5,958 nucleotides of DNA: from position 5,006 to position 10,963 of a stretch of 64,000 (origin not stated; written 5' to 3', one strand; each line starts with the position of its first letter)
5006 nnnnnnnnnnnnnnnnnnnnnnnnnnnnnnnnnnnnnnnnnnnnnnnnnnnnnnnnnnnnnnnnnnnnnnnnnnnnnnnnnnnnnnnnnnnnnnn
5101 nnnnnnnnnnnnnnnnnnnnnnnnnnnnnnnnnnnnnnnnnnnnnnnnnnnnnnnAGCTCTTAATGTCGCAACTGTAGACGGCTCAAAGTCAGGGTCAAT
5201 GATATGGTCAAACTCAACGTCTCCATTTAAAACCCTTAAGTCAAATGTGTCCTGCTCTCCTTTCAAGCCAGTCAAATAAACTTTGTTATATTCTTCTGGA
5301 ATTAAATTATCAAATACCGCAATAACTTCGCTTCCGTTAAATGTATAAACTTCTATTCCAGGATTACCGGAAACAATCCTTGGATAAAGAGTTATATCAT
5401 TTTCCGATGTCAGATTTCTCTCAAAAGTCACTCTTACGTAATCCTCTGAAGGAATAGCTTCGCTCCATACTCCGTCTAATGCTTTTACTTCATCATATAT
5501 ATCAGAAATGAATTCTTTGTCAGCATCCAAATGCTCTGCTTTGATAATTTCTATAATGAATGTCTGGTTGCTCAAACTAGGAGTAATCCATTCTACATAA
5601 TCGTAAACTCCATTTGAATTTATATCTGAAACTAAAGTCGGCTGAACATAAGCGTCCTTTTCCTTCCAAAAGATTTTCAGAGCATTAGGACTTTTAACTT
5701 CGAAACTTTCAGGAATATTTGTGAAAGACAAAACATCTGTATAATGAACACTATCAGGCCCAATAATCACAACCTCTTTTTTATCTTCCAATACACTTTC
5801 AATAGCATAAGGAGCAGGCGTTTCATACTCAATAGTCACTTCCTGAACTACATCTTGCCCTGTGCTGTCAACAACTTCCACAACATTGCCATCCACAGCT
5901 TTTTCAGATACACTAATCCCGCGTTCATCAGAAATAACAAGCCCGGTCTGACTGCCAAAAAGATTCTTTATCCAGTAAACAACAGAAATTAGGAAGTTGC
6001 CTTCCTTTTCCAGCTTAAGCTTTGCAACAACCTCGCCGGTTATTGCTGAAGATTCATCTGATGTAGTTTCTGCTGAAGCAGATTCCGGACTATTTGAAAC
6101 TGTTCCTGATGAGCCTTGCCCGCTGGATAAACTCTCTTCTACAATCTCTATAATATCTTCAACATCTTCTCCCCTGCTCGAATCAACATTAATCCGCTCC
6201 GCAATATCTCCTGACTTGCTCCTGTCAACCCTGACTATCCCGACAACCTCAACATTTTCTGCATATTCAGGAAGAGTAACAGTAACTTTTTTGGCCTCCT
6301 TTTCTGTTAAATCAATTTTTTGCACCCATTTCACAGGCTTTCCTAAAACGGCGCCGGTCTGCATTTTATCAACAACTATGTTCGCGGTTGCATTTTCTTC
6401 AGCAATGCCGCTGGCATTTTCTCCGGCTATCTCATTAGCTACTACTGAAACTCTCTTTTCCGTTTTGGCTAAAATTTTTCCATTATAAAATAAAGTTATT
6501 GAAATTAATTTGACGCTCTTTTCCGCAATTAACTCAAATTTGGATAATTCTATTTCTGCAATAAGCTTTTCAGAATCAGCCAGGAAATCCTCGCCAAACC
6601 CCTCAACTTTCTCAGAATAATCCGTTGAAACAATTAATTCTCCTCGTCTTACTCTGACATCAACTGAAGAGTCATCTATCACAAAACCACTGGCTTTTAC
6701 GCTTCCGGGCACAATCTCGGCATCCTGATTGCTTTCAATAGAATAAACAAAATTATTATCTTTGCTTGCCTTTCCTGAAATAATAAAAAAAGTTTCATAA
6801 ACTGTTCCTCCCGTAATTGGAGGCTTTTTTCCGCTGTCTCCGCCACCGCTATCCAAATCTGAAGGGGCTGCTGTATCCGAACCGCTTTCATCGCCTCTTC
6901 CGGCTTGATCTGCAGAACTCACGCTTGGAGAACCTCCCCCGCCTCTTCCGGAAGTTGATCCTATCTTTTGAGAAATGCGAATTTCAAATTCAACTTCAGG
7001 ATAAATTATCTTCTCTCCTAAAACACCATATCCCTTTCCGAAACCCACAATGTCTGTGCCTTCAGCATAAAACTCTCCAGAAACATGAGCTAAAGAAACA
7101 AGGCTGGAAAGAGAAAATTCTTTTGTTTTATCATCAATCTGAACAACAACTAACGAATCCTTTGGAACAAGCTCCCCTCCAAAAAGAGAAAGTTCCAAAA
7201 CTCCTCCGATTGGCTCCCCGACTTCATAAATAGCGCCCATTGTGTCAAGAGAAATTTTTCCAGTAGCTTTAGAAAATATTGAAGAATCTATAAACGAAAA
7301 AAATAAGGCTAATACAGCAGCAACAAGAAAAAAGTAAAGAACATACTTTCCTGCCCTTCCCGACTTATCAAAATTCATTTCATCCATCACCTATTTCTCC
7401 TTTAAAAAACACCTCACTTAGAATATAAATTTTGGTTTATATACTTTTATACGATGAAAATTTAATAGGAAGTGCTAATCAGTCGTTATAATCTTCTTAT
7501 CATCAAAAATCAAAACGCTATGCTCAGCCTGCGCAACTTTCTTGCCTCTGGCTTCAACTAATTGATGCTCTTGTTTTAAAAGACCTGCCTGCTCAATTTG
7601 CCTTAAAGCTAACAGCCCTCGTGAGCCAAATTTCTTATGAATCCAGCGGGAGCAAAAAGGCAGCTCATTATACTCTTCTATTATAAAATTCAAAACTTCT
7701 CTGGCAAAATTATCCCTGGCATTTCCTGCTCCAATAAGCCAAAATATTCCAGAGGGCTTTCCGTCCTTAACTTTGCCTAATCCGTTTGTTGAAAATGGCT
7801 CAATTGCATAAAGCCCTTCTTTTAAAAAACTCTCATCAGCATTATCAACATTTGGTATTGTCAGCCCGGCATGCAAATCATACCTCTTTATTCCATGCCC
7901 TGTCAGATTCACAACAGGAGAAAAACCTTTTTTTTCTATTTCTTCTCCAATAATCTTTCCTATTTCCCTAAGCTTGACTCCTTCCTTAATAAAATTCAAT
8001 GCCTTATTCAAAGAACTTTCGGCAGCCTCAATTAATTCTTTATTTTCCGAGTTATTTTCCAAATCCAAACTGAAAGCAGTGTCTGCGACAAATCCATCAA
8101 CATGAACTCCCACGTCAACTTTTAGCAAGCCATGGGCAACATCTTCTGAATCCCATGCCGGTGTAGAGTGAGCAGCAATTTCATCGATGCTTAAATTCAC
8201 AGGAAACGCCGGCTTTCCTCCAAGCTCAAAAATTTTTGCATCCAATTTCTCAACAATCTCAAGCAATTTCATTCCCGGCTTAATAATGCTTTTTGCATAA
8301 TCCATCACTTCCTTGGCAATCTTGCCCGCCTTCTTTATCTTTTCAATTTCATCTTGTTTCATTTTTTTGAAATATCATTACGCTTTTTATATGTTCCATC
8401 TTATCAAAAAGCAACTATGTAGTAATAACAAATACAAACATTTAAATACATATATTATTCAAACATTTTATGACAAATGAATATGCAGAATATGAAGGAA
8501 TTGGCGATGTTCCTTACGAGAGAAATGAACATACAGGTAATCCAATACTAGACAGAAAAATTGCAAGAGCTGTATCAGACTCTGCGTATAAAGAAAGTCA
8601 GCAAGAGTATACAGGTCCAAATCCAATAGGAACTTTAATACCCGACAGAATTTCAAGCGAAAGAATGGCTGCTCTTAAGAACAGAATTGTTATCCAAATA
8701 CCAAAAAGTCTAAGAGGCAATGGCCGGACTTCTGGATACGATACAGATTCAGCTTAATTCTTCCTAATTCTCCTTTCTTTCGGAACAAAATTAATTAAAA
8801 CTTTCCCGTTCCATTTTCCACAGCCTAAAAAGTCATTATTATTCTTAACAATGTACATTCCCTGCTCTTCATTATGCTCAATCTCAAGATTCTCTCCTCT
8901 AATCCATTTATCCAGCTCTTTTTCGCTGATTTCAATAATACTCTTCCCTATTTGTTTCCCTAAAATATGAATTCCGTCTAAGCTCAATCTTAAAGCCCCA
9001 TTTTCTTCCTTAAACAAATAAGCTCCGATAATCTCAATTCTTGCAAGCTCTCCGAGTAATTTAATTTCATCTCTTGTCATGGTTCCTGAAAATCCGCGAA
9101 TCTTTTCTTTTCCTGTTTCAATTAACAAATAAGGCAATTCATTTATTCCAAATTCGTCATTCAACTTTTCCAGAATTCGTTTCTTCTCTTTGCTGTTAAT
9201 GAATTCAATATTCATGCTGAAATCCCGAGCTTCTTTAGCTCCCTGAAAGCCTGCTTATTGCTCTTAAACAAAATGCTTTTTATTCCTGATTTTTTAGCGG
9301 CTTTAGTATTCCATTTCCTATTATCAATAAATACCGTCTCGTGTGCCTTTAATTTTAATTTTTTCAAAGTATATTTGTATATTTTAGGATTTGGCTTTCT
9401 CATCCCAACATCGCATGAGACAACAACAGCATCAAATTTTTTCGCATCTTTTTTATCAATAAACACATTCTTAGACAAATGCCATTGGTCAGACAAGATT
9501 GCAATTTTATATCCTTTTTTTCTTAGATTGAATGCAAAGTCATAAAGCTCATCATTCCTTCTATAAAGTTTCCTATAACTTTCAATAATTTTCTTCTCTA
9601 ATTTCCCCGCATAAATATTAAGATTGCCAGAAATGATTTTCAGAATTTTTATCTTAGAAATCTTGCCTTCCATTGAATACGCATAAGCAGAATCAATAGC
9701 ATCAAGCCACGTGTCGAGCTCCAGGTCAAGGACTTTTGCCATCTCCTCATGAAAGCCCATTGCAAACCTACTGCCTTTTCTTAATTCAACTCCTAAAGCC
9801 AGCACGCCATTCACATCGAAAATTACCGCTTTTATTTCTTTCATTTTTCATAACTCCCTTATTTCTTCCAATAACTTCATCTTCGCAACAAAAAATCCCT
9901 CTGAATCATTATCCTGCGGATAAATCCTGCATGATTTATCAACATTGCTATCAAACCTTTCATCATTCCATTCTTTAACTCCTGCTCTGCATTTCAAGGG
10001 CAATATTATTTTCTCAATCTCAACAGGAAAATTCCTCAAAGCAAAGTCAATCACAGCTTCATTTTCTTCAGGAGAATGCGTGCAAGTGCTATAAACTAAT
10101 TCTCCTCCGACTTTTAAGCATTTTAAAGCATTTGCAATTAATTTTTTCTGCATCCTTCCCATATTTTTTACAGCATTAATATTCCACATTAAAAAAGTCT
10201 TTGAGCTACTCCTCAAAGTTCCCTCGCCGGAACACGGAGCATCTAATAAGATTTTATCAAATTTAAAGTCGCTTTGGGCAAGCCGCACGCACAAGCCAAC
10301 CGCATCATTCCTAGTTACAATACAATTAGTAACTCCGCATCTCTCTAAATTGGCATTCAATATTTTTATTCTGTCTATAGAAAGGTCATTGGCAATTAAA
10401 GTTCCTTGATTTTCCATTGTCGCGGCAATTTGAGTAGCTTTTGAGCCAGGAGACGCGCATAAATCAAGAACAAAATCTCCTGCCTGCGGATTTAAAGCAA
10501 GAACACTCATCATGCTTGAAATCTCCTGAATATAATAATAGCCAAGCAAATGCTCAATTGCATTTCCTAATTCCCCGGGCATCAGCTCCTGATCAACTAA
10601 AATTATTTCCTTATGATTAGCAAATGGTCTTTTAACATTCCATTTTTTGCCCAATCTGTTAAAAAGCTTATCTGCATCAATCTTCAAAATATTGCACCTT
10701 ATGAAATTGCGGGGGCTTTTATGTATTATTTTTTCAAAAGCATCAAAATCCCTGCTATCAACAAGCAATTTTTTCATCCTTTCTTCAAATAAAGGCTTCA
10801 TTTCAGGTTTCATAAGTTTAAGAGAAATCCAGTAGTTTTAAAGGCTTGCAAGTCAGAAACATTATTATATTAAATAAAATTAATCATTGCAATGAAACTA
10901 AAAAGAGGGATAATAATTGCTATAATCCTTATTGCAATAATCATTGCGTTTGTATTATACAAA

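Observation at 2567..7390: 1607-aa beta-helix/dockerin-like surface protein flanked by other secreted proteins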

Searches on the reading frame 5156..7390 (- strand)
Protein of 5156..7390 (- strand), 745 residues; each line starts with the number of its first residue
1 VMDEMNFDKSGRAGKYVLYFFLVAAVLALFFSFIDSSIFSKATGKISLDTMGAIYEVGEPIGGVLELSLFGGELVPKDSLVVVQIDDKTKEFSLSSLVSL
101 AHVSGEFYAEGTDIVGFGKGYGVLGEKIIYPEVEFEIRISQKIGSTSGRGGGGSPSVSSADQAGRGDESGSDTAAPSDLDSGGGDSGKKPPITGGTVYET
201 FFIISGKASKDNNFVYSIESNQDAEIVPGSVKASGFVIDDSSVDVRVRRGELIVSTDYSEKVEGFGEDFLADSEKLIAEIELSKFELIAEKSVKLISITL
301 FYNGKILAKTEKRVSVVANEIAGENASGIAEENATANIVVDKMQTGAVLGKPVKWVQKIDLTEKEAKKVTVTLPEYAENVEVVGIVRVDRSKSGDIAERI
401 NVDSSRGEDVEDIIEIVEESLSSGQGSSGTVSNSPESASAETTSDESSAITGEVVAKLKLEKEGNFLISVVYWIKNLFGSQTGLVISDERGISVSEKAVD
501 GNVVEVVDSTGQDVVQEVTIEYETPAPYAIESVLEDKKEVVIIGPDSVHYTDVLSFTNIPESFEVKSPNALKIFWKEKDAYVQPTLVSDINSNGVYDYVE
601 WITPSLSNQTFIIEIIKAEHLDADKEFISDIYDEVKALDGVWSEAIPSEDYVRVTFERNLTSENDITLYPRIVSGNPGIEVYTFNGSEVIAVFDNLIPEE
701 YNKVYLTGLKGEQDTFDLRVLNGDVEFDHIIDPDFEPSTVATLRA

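Call 72: search_solved_structures(query=A6, max_evalue=1, show_alignments=1)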
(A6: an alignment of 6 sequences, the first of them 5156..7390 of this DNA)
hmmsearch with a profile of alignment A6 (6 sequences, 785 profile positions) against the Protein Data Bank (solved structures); distinct sequences matched with E-value up to 1: 0.

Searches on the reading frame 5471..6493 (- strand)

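Call 7: search_protein_families(library=pfam, proteins=[window:5471-6493:-], max_evalue=10)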
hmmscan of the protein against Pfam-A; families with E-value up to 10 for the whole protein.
window:5471-6493:- (341 aa): 1 family
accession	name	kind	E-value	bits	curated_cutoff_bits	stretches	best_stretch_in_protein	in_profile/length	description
PF13501.12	SoxY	-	0.09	13.4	28.4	1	64-92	11-40/112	Sulfur oxidation protein SoxY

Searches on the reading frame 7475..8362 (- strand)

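Call 3: search_protein_families(library=pfam, proteins=[window:7475-8362:-], max_evalue=1)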
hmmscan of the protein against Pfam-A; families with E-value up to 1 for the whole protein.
window:7475-8362:- (295 aa): 1 family
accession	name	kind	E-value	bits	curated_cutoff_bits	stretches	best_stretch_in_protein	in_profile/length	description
PF00557.29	Peptidase_M24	-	2e-27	96.7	23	1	7-194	1-188/208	Metallopeptidase family M24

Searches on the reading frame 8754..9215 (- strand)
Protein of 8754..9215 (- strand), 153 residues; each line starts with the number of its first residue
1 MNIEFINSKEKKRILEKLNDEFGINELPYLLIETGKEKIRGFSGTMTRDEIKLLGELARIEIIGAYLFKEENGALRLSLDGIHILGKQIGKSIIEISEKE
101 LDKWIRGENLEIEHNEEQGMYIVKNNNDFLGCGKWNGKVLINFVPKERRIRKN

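Call 19: search_protein_families(library=pfam, proteins=[window:8754-9215:-], max_evalue=0.01)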
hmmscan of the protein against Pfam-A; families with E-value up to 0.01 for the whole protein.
window:8754-9215:- (153 aa): 1 family
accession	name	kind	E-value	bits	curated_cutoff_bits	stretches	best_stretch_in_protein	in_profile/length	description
PF13636.12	Methyltranf_PUA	-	5.9e-13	49.1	27.6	1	102-150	2-49/49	RNA-binding PUA-like domain of methyltransferase RsmF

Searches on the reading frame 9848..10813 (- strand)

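Call 19: search_protein_families(library=pfam, proteins=[window:9848-10813:-], max_evalue=0.01)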
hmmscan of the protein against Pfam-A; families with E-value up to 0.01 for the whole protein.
window:9848-10813:- (321 aa): 7 families
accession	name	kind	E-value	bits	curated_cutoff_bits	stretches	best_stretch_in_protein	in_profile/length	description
PF01189.24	Methyltr_RsmB-F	-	1.8e-48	165.3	27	1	105-313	2-199/199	16S rRNA methyltransferase RsmB/F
PF17125.10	Methyltr_RsmF_N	-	2.5e-08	34.7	34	1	9-97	5-85/86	N-terminal domain of 16S rRNA methyltransferase RsmF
PF13847.12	Methyltransf_31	-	1.4e-05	25.3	27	1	112-246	4-114/145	Methyltransferase domain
PF01728.25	FtsJ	-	0.00045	20.6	24.1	1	111-257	21-151/181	FtsJ-like methyltransferase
PF03602.21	Cons_hypoth95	-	0.0026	17.9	24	1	114-197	44-126/182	Conserved hypothetical protein 95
PF13649.12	Methyltransf_25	-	0.0053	17.9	27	0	115-187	1-67/97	Methyltransferase domain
PF01209.24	Ubie_methyltran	-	0.0076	16.1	20.1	0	108-167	44-103/233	ubiE/COQ5 methyltransferase family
